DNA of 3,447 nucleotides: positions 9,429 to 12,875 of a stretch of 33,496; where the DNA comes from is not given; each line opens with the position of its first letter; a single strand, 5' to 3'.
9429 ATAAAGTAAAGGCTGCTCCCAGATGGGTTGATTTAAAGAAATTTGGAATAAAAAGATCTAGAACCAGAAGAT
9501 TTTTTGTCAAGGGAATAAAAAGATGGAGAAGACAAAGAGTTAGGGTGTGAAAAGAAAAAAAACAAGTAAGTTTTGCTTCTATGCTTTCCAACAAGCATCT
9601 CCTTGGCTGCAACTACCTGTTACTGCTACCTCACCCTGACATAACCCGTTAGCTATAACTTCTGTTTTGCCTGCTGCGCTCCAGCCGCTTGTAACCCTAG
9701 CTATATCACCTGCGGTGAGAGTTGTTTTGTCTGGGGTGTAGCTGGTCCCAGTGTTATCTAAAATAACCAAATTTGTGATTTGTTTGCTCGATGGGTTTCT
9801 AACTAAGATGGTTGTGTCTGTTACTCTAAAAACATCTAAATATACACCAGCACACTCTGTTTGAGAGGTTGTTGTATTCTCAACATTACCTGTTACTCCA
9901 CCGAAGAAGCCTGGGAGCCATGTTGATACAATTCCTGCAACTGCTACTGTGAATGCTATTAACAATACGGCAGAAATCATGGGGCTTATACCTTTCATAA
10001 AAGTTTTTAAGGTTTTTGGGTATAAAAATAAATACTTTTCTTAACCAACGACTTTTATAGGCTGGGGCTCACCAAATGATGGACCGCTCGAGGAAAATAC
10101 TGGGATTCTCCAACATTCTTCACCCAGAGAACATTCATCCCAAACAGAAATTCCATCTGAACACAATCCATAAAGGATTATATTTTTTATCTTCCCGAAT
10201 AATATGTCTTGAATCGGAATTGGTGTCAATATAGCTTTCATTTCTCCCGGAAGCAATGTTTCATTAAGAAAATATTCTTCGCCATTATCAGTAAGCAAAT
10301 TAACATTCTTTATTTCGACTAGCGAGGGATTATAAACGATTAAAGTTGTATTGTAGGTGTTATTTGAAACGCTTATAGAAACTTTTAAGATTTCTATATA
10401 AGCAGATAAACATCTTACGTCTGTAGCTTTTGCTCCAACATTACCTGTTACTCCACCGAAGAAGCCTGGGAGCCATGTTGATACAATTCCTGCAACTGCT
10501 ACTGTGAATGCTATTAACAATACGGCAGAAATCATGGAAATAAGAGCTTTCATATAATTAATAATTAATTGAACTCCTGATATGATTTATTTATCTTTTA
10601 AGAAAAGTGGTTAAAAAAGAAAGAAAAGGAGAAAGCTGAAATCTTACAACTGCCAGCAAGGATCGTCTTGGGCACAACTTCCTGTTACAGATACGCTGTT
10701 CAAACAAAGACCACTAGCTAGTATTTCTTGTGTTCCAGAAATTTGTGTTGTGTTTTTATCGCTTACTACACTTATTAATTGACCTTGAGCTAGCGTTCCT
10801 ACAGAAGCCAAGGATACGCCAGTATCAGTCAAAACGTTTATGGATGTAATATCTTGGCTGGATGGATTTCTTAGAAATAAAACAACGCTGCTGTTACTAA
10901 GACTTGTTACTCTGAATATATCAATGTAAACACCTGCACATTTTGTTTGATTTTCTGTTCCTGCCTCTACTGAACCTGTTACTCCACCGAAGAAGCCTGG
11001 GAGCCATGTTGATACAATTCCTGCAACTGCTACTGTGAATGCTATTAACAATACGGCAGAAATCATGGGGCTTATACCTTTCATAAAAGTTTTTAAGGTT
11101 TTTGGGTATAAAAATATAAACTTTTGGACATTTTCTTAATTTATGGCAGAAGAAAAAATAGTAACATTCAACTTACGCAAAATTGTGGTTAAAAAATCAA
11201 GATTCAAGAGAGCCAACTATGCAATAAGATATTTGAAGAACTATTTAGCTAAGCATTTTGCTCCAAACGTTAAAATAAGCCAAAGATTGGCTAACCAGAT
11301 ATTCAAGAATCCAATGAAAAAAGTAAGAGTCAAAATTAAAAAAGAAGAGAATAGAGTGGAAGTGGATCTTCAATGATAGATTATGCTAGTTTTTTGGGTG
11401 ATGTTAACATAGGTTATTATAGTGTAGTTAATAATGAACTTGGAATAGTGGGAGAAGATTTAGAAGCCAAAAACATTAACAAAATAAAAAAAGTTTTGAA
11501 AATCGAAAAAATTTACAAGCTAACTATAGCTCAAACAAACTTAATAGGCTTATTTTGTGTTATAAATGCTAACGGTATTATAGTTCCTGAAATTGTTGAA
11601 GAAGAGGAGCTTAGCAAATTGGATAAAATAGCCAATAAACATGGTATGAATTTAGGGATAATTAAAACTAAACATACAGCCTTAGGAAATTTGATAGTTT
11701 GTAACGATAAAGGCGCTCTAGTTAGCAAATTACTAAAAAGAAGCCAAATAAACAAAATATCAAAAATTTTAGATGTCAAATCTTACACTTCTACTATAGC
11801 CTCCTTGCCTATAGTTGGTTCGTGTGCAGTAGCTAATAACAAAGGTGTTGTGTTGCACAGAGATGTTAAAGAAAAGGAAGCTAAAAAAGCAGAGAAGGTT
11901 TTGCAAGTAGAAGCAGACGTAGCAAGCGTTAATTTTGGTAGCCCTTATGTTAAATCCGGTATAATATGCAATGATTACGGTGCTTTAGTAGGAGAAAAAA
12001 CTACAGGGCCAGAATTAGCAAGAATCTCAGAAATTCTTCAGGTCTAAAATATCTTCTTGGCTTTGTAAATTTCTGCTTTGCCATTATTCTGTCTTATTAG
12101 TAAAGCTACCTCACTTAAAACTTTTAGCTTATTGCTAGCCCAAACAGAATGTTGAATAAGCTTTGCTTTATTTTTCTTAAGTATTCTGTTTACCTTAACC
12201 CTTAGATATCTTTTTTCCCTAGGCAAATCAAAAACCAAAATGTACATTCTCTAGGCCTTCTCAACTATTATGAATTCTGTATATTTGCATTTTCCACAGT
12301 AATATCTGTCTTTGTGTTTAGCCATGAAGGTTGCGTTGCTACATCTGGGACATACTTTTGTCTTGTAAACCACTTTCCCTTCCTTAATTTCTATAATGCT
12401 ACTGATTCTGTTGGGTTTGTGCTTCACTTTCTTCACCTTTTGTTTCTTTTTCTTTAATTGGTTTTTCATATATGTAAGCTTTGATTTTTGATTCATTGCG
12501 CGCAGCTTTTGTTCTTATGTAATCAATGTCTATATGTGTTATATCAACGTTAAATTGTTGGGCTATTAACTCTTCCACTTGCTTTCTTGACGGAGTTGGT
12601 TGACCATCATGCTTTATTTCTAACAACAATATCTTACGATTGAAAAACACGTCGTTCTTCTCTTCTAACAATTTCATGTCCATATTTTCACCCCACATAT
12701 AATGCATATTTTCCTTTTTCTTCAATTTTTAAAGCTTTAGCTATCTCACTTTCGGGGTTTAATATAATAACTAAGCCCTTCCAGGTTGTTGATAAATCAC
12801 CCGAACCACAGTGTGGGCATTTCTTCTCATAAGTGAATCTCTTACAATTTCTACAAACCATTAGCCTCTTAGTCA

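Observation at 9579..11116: Three tandem pilin-like paralogues with a nucleotide-identical 5' module and divergent 3' domains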

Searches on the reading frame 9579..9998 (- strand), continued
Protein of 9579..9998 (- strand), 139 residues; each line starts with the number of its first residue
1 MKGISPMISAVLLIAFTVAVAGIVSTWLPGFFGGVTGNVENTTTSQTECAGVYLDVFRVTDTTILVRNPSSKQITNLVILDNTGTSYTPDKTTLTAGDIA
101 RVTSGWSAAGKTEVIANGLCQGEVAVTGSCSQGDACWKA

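Call 44: fold_search(model_id=the predicted structure, library=pdb)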
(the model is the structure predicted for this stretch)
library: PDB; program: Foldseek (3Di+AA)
matches with E <= 10: 1315; with E <= 0.001: 4
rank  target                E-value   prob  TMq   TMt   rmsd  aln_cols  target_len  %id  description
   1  8fk7_A                1.2e-04  1.00  0.49  0.50   5.6       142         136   20  Structure of the Pyrobaculum calidifontis flagellar-like archaeal type IV pilus (released 2023-06-28)
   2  6w8x_A                2.0e-04  1.00  0.34  0.35   7.6       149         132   20  Cryo-EM of the S. solfataricus pilus (released 2020-07-08)
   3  5tuh_B                3.1e-04  1.00  0.34  0.42   4.5       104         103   10  Archaellum periplasmic stator protein FlaG from Sulfolobus acidocaldarius (released 2018-01-10)
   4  6nav_A                5.3e-04  1.00  0.34  0.35   7.6       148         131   18  Cryo-EM reconstruction of Sulfolobus islandicus LAL14/1 Pilus (released 2019-05-08)
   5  5tfy_A                1.1e-03  1.00  0.56  0.50   5.0       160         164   19  The archaeal flagellum of Methanospirillum hungatei strain JF1. (released 2016-12-07)
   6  8tib_A                1.6e-03  1.00  0.35  0.36  20.7       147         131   18  Cryo-EM of tri-pilus from S. islandicus REY15A (released 2024-01-10)
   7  6pbk_A                1.8e-03  1.00  0.33  0.38   4.6       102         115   10  Archaellum periplasmic stator protein complex FlaF and FlaG from Sulfolobus acidocaldarius (released 2019-11-20)
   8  9eq7_E                2.0e-03  1.00  0.53  0.44   5.2       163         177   14  Halobacterium salinarum archaellum filament (released 2024-07-17)
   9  5tuh_A                2.0e-03  1.00  0.35  0.41   4.4       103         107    9  Archaellum periplasmic stator protein FlaG from Sulfolobus acidocaldarius (released 2018-01-10)
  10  5tug_A                2.2e-03  1.00  0.34  0.38   4.5       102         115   10  Archaellum periplasmic stator protein complex FlaF and FlaG from Sulfolobus acidocaldarius (released 2018-01-10)
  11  9eq7_J                3.0e-03  1.00  0.54  0.45   5.4       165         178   14  Halobacterium salinarum archaellum filament (released 2024-07-17)
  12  9eq7_B                4.3e-03  1.00  0.53  0.43   5.5       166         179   13  Halobacterium salinarum archaellum filament (released 2024-07-17)
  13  2wli_B                4.3e-03  0.99  0.36  0.22   8.0       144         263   12  POTASSIUM CHANNEL FROM MAGNETOSPIRILLUM MAGNETOTACTICUM (released 2010-06-09)
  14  9eq7_L                4.8e-03  1.00  0.52  0.43   5.3       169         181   14  Halobacterium salinarum archaellum filament (released 2024-07-17)
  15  3jt0_A                7.2e-03  0.99  0.34  0.41   4.9       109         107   16  Crystal Structure of the C-terminal fragment (426-558) Lamin-B1 from Homo sapiens, Northeast Structural Genomics Conso (released 2009-09-22)
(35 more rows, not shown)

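Call 45: find_encoding_contigs(protein=P0004, flank=5000, max_places=4)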
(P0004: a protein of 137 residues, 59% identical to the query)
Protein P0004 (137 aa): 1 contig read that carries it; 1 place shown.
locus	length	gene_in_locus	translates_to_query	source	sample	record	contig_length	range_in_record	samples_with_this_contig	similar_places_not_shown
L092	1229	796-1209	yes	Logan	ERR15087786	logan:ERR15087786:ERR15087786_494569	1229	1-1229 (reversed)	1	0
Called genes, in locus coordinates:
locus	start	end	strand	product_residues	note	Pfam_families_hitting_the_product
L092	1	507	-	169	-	?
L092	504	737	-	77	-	PF01198:Ribosomal_L31e (weak)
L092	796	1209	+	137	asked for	-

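Call 46: find_encoding_contigs(protein=P0007, flank=5000, max_places=4)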
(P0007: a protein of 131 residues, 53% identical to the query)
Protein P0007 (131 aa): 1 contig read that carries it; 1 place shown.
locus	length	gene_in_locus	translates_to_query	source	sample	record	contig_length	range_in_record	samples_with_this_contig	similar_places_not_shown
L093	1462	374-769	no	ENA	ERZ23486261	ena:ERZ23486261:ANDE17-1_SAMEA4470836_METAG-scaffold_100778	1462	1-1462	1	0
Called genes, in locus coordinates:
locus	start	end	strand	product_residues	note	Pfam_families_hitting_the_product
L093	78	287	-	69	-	PF01198:Ribosomal_L31e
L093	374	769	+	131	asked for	-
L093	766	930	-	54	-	-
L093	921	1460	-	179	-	?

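Call 54: list_cluster_members(proteins=[P0001, P0002, P0003])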
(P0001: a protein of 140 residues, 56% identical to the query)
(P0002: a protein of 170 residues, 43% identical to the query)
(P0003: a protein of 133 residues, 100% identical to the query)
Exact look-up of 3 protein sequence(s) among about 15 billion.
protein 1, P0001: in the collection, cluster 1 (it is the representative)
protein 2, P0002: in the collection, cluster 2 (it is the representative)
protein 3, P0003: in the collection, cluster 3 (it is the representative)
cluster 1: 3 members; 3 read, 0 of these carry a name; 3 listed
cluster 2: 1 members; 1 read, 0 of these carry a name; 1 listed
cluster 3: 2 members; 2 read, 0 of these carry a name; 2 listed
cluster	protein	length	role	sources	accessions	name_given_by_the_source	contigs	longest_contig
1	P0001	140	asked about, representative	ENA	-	-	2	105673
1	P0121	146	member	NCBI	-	-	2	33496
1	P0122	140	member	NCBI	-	-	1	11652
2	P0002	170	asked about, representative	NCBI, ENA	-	-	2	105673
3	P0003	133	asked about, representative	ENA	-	-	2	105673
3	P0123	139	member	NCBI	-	-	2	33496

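Call 56: find_encoding_contigs(protein=P0122, flank=6000, max_places=4)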
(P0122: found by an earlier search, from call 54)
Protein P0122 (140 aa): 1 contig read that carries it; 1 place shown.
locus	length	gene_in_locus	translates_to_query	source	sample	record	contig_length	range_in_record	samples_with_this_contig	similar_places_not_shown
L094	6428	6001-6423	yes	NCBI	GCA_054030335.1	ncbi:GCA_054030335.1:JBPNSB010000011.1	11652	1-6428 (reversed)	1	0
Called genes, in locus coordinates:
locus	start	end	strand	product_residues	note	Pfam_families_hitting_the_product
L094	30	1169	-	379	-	PF00579:tRNA-synt_1b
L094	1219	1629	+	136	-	PF01092:Ribosomal_S6e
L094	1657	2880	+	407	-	PF00009:GTP_EFTU, PF03144:GTP_EFTU_D2 (weak), PF09173:eIF2_C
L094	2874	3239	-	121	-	-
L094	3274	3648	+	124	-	PF18477:PIN_9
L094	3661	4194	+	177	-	PF03876:SHS2_Rpb7-N, PF00575:S1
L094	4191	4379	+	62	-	PF06093:Spt4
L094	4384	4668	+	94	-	PF01282:Ribosomal_S24e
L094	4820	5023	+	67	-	-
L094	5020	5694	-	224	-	PF01912:eIF-6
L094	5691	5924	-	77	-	-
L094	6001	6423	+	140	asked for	-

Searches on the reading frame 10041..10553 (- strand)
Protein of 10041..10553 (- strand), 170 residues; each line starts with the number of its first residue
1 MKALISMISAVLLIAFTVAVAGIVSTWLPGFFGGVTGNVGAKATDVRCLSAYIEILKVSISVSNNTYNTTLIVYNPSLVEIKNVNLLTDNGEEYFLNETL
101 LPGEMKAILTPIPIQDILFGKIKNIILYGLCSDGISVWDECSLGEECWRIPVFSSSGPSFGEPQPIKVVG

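Call 5: search_protein_families(library=pfam, proteins=[window:10041-10553:-], max_evalue=1)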
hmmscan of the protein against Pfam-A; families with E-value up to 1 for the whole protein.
window:10041-10553:- (170 aa): 0 families

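Call 12: search_protein_families(library=ncbifam, proteins=[window:10041-10553:-], max_evalue=1)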
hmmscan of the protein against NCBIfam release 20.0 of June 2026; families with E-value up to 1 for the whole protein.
window:10041-10553:- (170 aa): 2 families
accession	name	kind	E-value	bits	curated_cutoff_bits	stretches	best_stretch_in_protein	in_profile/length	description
NF046073.1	UpsA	equivalog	2.5e-07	30.9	130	1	1-130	1-121/136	pilin subunit UpsA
TIGR02537.2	arch_flag_Nterm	domain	0.00058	19.3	20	1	5-32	6-33/33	archaellin/type IV pilin N-terminal domain-containing protein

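Call 77: predict_structure(alignment_id=A4)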
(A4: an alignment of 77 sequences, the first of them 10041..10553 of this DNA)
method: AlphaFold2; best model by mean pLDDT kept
length: 170 residues; sequences in the alignment: 77
mean_pLDDT: 86.6   pTM: 0.63
mean pLDDT of the five models: 86.6, 86.3, 86.3, 82.8, 81.4
residues with pLDDT >= 90: 96; 70-90: 47; 50-70: 27; < 50: 0
segments of 3 or more residues with pLDDT < 50: none
pLDDT, mean of each block of 10 residues (from residue 1): 88 97 86 63 73 95 86 96 96 95 96 85 95 92 90 63 74
secondary structure, 60 per line:
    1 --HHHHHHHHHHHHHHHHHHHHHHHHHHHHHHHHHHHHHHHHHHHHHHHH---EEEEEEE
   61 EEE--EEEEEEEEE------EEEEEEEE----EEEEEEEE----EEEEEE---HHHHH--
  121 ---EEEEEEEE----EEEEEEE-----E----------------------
elements in order: H3-50 E54-63 E66-74 E81-88 E93-100 E105-110 H114-118 E124-131 E136-142

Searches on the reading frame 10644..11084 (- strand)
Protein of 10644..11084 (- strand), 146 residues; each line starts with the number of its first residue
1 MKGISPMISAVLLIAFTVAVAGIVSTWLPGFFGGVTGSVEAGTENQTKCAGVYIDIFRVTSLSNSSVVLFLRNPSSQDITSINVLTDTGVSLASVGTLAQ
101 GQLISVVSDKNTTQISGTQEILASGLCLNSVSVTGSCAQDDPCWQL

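Call 5: search_protein_families(library=pfam, proteins=[window:10644-11084:-], max_evalue=1)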
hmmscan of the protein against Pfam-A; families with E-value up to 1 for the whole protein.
window:10644-11084:- (146 aa): 2 families
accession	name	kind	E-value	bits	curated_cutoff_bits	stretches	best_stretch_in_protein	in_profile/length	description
PF07790.16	Pilin_N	-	0.019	16.2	25.2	1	2-37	1-36/78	Archaeal Type IV pilin, N-terminal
PF22349.1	Fervidolysin_SD2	-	0.037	14.6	26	1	70-116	53-99/113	Fervidolysin, second beta-sandwich domain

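Call 12: search_protein_families(library=ncbifam, proteins=[window:10644-11084:-], max_evalue=1)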
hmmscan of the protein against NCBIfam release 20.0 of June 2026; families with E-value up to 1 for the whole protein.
window:10644-11084:- (146 aa): 2 families
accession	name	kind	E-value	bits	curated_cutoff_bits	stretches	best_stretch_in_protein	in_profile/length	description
NF046073.1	UpsA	equivalog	1.8e-07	31.3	130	1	1-47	1-47/136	pilin subunit UpsA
TIGR02537.2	arch_flag_Nterm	domain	2.9e-07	29.9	20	1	2-32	3-33/33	archaellin/type IV pilin N-terminal domain-containing protein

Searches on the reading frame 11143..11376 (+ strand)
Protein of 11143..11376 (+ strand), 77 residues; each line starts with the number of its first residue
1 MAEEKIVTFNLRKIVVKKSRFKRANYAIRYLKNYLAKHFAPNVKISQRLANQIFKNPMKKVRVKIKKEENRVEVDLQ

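Call 67: search_protein_families(library=pfam, proteins=[window:11143-11376:+], max_evalue=0.1)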
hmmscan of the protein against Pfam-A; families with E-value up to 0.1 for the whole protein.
window:11143-11376:+ (77 aa): 4 families
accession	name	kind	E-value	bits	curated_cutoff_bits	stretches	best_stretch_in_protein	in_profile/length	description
PF01198.24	Ribosomal_L31e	-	1.3e-05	25.7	25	1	7-66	7-67/82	Ribosomal protein L31e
PF12970.12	DUF3858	-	0.019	15.5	27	1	38-75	44-81/116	Domain of Unknown Function with PDB structure (DUF3858)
PF23297.2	ACP_SdgA_C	-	0.055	14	27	1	31-71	49-89/95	Highly reducing polyketide synthase sdgA, C-terminal ACP domain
PF24835.1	DUF7717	-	0.067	13.8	27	0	4-31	88-115/117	Family of unknown function (DUF7717)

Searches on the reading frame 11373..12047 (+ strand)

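Call 67: search_protein_families(library=pfam, proteins=[window:11373-12047:+], max_evalue=0.1)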
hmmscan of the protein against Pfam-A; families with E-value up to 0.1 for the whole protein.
window:11373-12047:+ (224 aa): 2 families
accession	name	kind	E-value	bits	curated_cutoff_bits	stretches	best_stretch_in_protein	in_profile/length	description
PF01912.23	eIF-6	-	7.1e-59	199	25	1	6-204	3-197/197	eIF-6 family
PF15006.11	DUF4517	-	0.088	13.3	27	0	91-199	28-133/151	Domain of unknown function (DUF4517)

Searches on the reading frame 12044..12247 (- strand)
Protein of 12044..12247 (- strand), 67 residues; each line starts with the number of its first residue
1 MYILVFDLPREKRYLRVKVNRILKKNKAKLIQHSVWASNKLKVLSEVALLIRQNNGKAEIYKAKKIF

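Call 28: search_protein_families(library=pfam, proteins=[window:12044-12247:-], max_evalue=0.001)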
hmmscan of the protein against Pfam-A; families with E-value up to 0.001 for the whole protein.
window:12044-12247:- (67 aa): 1 family
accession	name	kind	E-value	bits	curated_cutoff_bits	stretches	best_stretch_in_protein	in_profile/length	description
PF20803.2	PaaX_M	-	0.00021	21.8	24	1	3-54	10-60/83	PaaX protein central Cas2-like domain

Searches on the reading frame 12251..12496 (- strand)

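Call 67: search_protein_families(library=pfam, proteins=[window:12251-12496:-], max_evalue=0.1)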
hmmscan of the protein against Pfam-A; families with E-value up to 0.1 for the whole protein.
window:12251-12496:- (81 aa): 6 families
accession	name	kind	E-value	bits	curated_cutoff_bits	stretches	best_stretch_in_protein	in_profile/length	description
PF01599.25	Ribosomal_S27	-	7.8e-17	61.3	22.3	1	38-73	8-44/44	Ribosomal protein S27a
PF14354.12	Lar_restr_allev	-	0.014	16.1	28.6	1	46-73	3-35/58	Restriction alleviation protein Lar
PF15775.10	DUF4703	-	0.015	15.6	27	1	3-65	6-69/186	Domain of unknown function (DUF4703)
PF06935.16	DUF1284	-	0.017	15.9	25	1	16-74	43-100/102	Protein of unknown function (DUF1284)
PF12760.12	Zn_ribbon_IS1595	-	0.031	14.7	25.4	1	47-73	19-46/46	Transposase zinc-ribbon domain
PF17283.8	Zn_ribbon_SprT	-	0.043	14.3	28.1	1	48-76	6-35/38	SprT-like zinc ribbon domain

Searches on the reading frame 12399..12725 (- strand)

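Call 67: search_protein_families(library=pfam, proteins=[window:12399-12725:-], max_evalue=0.1)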
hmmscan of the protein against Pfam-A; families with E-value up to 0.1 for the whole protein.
window:12399-12725:- (108 aa): 1 family
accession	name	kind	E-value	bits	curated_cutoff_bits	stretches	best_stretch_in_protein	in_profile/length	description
PF01282.25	Ribosomal_S24e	-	9.7e-13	48.5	24.5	1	20-93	3-76/95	Ribosomal protein S24e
